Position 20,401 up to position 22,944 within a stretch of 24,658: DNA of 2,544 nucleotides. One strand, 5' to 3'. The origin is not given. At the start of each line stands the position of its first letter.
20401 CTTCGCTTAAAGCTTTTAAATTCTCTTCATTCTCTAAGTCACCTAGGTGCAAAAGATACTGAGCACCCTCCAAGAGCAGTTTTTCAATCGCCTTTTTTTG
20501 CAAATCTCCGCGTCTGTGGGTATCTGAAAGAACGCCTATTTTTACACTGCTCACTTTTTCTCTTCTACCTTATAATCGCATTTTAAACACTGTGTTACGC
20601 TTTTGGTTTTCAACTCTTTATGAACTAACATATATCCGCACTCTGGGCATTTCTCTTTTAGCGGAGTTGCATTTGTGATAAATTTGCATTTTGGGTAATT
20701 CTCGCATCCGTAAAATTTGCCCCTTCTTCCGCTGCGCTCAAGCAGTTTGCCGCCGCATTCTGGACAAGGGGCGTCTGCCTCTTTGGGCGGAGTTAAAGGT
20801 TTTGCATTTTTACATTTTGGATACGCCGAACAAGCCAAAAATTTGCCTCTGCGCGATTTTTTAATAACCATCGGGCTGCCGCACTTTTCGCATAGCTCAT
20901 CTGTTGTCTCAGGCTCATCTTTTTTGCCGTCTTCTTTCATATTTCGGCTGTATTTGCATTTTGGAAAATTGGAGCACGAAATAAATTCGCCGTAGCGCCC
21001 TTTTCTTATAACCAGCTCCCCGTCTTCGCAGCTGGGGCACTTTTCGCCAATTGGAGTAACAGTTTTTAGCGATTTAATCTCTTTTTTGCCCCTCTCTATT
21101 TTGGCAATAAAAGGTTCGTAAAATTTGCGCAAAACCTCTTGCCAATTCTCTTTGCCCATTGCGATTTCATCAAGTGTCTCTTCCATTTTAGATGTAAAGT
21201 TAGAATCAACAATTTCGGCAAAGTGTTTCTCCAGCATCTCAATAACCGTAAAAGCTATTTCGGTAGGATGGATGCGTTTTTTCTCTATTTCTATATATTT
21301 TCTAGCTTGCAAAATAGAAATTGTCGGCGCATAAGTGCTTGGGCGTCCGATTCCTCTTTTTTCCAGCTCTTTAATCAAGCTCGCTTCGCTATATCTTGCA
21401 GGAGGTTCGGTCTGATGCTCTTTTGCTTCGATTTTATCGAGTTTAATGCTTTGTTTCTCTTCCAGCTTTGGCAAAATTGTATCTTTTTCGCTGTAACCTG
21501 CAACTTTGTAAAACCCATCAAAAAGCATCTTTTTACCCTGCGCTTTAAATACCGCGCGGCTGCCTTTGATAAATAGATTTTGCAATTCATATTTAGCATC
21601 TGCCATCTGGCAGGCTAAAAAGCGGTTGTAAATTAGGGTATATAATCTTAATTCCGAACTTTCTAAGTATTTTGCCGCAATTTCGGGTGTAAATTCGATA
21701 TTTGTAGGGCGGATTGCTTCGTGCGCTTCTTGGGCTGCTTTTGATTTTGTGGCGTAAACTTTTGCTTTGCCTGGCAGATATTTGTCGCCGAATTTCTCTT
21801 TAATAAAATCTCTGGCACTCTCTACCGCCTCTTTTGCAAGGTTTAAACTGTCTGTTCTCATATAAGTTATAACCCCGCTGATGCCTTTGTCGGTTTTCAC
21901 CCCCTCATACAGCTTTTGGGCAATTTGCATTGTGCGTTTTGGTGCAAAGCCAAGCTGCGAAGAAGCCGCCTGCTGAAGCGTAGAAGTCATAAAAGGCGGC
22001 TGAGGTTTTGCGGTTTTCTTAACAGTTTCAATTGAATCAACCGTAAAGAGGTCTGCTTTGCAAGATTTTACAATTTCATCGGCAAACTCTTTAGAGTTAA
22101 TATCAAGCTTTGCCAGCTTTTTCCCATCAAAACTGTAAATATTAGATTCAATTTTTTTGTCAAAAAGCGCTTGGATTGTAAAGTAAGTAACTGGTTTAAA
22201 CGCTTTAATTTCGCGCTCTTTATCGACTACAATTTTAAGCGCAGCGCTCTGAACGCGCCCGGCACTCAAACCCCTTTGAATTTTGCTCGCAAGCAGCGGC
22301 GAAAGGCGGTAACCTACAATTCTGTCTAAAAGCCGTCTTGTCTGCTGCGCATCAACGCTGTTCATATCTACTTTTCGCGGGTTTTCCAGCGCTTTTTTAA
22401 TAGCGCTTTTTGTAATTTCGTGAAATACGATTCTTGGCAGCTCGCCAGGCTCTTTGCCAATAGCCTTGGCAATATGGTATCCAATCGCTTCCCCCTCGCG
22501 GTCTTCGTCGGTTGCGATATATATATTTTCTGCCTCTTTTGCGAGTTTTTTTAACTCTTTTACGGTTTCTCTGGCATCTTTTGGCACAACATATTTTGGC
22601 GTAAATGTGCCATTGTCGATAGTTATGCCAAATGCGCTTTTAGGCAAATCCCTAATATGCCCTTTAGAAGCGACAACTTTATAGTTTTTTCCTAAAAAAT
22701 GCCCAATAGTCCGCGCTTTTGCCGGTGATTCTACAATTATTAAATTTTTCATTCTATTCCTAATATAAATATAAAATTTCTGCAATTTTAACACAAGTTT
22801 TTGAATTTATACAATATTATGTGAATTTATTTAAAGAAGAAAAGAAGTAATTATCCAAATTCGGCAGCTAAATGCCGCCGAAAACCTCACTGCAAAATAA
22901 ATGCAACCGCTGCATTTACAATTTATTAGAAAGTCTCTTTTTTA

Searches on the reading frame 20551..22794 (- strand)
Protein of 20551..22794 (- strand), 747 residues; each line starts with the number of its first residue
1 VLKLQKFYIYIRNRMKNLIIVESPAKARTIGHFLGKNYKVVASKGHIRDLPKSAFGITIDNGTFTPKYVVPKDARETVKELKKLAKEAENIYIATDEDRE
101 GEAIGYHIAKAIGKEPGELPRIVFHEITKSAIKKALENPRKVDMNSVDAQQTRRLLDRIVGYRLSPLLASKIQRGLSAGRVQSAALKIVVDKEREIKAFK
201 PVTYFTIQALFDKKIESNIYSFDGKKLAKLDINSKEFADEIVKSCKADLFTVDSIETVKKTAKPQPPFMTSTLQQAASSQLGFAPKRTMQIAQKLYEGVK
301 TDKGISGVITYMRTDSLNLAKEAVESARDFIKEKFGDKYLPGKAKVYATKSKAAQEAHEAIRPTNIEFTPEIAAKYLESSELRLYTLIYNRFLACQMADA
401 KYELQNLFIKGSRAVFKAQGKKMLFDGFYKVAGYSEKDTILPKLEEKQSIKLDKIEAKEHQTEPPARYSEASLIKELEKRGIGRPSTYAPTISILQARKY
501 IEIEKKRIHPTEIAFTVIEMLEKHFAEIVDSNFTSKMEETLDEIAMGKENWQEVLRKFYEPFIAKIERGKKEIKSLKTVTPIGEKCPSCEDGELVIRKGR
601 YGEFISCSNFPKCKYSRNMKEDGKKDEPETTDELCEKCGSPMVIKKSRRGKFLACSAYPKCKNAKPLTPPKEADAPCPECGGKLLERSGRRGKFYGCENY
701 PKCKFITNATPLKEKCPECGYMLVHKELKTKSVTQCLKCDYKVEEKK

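Call 12: search_protein_families(library=pfam, proteins=[window:20551-22794:-])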
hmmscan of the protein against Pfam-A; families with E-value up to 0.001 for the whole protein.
window:20551-22794:- (747 aa): 3 families
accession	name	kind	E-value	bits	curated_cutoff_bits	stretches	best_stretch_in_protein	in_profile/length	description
PF01131.25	Topoisom_bac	-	2e-127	426.1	35.1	1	142-555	2-410/411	DNA topoisomerase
PF01396.24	Zn_ribbon_Top1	-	4.1e-45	151.7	32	3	583-621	1-38/39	Topoisomerase DNA binding C4 zinc finger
PF01751.28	Toprim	-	9.6e-23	80.6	23.1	1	18-127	2-96/96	Toprim domain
